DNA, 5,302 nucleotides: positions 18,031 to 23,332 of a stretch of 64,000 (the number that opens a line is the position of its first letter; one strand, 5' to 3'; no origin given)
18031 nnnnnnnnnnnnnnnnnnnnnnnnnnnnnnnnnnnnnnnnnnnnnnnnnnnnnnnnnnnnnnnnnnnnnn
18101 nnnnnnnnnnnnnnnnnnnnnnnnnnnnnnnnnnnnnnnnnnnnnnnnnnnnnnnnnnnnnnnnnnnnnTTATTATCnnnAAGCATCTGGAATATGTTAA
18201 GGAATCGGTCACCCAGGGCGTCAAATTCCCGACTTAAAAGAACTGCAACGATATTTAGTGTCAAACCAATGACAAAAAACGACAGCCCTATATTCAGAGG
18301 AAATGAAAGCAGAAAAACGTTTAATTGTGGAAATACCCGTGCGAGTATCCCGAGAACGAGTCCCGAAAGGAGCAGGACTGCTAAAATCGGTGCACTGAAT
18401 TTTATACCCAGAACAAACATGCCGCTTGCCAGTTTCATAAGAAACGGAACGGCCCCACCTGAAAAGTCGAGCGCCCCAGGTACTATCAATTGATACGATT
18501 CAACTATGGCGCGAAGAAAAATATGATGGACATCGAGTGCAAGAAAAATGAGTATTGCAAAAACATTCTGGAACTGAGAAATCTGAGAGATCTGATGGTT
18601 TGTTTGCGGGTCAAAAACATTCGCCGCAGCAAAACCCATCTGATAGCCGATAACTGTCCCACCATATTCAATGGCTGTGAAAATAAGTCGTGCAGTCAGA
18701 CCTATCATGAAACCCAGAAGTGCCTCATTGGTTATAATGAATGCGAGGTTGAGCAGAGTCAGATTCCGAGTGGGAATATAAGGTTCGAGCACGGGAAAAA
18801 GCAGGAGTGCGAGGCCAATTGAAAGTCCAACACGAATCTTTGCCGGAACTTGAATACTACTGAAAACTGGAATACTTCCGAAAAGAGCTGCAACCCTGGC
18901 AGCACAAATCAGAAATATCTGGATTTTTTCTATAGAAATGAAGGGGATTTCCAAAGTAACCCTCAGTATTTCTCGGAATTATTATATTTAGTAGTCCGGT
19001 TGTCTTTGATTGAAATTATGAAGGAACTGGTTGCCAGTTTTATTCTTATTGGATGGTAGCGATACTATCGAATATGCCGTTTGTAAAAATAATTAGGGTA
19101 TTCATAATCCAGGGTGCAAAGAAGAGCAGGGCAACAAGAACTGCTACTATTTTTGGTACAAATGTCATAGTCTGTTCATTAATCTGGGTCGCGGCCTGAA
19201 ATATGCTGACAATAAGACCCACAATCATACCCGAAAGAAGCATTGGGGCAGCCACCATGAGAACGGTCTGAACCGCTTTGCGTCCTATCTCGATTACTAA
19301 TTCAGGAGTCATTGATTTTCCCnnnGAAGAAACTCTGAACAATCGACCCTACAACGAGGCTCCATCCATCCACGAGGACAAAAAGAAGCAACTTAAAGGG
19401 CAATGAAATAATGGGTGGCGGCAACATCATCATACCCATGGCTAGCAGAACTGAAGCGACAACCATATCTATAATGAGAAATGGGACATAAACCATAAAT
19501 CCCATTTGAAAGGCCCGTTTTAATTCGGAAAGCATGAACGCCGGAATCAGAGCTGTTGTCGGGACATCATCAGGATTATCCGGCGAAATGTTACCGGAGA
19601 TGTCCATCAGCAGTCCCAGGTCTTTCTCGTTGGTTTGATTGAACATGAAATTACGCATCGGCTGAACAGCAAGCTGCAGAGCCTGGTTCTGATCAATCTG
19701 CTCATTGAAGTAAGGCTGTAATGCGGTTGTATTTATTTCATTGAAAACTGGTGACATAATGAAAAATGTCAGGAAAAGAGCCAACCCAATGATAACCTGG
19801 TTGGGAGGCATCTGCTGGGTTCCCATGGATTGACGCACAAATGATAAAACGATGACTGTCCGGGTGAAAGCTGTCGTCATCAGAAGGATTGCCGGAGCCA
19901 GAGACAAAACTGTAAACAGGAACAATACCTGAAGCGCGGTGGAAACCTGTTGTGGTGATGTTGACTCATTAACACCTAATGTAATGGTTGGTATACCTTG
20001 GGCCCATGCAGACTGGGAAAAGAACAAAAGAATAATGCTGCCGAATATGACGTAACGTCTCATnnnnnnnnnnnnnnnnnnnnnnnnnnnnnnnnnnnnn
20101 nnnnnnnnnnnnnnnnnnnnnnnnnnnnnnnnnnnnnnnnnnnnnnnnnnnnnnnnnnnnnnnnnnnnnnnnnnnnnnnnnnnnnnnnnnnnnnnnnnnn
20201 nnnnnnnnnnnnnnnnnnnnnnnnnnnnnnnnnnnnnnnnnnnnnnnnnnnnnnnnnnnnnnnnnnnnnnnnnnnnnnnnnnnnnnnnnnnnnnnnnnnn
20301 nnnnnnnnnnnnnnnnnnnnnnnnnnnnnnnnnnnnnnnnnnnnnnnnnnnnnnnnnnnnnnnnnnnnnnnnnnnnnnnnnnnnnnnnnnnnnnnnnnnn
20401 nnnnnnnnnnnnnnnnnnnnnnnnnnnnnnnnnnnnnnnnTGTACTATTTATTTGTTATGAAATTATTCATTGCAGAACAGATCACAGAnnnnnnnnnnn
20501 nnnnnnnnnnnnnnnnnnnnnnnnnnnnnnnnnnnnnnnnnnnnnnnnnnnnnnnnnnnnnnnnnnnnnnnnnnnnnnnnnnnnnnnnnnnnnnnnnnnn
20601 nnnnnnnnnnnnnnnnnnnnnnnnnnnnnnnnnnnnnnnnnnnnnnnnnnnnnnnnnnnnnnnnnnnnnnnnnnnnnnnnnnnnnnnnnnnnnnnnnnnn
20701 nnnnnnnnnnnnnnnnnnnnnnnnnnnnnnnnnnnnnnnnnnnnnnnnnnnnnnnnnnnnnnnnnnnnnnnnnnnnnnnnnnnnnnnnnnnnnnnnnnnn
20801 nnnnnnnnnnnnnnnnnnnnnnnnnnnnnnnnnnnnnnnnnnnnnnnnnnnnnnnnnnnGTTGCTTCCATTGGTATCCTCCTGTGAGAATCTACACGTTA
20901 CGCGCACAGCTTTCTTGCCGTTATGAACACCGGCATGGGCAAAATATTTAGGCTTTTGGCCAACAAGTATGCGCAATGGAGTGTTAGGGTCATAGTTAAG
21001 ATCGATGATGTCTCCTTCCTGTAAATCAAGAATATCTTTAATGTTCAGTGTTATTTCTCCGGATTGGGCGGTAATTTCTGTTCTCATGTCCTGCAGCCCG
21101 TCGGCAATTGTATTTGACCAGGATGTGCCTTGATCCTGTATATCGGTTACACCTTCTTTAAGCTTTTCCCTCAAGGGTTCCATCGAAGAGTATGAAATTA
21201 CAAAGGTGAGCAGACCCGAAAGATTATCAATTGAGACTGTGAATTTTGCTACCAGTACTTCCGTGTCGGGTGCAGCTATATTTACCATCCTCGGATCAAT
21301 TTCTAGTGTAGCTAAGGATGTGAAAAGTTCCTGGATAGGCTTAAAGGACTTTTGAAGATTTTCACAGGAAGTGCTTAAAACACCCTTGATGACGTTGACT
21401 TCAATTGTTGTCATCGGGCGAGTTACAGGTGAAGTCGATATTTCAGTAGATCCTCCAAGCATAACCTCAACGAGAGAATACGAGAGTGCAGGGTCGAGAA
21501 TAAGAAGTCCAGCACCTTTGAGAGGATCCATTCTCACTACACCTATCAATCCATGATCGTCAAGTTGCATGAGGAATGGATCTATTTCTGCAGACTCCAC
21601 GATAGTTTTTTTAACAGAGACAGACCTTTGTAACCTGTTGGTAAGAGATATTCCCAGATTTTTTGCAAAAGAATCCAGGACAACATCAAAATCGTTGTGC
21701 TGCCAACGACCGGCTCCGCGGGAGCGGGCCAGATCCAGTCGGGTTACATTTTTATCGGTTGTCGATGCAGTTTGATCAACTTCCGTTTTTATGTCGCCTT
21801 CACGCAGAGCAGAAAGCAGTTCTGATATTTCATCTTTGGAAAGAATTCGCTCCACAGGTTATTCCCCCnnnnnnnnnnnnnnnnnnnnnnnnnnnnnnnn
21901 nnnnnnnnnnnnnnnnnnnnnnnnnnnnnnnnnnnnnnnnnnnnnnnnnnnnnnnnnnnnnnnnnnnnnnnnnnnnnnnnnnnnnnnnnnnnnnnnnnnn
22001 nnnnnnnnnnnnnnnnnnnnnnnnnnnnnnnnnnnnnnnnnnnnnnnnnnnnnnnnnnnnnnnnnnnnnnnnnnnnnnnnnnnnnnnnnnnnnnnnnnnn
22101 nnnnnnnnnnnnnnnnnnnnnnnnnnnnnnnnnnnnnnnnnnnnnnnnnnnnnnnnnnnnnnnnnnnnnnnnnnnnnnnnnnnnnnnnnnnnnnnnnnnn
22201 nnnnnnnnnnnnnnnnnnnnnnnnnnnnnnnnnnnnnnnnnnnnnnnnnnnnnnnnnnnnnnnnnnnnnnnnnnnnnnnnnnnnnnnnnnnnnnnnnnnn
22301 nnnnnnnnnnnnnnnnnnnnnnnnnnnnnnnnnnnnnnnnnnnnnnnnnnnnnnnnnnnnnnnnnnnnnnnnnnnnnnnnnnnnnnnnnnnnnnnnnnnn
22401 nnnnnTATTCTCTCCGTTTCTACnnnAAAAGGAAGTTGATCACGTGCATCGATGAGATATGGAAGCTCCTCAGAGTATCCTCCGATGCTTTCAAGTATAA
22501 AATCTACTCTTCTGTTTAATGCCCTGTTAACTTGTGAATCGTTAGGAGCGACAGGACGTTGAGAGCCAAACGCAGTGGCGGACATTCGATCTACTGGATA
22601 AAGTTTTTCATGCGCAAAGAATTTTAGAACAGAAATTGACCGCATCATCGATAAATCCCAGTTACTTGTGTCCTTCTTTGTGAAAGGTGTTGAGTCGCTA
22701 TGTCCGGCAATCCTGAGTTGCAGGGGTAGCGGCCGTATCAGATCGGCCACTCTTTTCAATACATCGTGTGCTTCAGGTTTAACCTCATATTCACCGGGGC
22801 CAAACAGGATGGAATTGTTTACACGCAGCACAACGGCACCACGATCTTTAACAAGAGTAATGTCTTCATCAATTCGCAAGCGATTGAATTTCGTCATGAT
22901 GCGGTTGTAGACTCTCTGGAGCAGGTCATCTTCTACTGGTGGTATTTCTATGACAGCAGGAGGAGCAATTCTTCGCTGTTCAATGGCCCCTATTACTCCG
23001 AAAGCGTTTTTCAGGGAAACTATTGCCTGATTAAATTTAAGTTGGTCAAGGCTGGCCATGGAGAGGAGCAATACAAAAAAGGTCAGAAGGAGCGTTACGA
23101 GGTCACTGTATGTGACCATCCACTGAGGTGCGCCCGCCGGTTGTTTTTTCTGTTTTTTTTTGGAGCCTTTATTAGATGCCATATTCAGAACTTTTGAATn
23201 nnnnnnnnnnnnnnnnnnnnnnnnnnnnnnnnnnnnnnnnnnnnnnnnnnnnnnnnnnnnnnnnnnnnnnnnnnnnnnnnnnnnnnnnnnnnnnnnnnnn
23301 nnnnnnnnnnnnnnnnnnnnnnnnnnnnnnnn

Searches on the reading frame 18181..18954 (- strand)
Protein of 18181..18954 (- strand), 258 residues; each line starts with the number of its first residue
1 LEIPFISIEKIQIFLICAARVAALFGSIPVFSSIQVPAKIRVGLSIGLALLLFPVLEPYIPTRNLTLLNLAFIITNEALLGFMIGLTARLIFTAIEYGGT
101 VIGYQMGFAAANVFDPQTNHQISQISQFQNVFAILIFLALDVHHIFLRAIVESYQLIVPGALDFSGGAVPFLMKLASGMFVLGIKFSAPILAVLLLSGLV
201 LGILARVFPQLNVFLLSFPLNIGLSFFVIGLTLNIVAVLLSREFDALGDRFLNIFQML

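Call 40: search_protein_families(library=pfam, proteins=[window:18181-18954:-], max_evalue=0.00001)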
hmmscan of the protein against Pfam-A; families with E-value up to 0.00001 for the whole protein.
window:18181-18954:- (258 aa): 1 family
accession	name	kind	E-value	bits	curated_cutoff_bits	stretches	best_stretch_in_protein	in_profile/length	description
PF01311.25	Bac_export_1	-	1.4e-62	211.8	27.8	1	12-245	2-228/230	Bacterial export proteins, family 1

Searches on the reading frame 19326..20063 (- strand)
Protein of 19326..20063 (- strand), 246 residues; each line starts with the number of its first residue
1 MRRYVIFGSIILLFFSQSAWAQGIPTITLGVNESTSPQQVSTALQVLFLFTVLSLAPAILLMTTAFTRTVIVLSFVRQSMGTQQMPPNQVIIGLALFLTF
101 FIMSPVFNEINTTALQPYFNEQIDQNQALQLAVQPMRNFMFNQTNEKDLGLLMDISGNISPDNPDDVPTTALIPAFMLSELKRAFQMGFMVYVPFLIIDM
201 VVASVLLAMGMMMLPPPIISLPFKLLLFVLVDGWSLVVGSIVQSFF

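Call 40: search_protein_families(library=pfam, proteins=[window:19326-20063:-], max_evalue=0.00001)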
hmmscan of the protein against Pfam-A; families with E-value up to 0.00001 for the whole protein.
window:19326-20063:- (246 aa): 1 family
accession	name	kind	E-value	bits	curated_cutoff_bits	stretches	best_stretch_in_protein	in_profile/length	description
PF00813.25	FliP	-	2.5e-83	279.2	26.9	1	49-240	1-190/191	FliP family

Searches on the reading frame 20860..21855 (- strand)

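Call 40: search_protein_families(library=pfam, proteins=[window:20860-21855:-], max_evalue=0.00001)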
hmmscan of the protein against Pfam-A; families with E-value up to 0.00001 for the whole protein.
window:20860-21855:- (332 aa): 2 families
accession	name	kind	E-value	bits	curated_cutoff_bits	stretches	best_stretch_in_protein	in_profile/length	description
PF02154.20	FliM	-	4.2e-38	131.6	27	1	49-232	10-192/192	Flagellar motor switch protein FliM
PF01052.25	FliMN_C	-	9e-19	67.6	23.8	1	254-320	3-69/73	Type III flagellar switch regulator (C-ring) FliN C-term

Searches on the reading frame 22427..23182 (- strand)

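Call 40: search_protein_families(library=pfam, proteins=[window:22427-23182:-], max_evalue=0.00001)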
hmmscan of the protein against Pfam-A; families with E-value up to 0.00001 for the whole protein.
window:22427-23182:- (252 aa): 2 families
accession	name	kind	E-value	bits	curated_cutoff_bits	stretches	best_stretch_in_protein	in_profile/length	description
PF13677.11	MotB_plug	-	3.2e-20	71.9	24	1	8-61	2-58/58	Membrane MotB of proton-channel complex MotA/MotB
PF00691.25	OmpA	-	2e-14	54.2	27.2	1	126-224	1-98/98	OmpA family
